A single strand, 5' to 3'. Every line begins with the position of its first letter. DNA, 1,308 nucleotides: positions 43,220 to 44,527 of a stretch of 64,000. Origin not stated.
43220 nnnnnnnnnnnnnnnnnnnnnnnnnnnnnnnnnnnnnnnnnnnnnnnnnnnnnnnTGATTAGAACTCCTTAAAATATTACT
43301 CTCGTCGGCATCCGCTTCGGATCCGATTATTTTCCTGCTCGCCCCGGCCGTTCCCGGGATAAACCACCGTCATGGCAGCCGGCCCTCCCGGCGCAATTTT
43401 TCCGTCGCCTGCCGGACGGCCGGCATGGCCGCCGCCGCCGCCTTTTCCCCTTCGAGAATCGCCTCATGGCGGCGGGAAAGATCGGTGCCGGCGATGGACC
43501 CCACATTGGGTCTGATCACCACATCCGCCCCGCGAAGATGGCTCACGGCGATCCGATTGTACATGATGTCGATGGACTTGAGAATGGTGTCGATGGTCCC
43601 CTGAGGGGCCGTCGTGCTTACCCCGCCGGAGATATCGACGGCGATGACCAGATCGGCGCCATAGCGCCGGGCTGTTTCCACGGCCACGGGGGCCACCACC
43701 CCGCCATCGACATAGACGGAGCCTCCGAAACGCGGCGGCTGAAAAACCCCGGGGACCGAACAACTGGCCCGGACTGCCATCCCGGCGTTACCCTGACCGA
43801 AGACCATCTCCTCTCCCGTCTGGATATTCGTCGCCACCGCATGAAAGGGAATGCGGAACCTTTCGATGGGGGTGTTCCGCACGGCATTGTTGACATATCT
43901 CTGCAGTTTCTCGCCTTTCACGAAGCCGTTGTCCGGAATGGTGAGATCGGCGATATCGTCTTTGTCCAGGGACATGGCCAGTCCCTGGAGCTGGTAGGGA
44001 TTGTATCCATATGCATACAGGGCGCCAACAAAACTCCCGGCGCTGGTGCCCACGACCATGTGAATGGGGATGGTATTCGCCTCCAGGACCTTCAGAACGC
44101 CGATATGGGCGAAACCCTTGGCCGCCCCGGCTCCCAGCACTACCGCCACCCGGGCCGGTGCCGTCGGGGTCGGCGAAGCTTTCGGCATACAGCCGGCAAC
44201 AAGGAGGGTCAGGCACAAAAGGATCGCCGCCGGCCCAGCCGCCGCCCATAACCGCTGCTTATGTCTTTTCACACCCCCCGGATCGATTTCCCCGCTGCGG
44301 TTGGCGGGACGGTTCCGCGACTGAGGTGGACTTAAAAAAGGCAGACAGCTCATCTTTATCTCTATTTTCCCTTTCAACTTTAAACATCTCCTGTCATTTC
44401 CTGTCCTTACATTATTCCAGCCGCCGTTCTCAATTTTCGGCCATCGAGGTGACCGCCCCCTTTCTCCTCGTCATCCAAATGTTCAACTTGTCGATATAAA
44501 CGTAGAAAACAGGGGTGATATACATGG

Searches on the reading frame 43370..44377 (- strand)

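Call 95: search_protein_families(library=pfam, proteins=[window:43370-44377:-], max_evalue=0.001)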
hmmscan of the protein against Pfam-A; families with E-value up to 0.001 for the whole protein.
window:43370-44377:- (335 aa): 1 family
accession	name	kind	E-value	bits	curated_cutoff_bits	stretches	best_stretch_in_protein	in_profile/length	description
PF01734.28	Patatin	-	2.8e-28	99.9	27.7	1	79-236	1-190/191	Patatin-like phospholipase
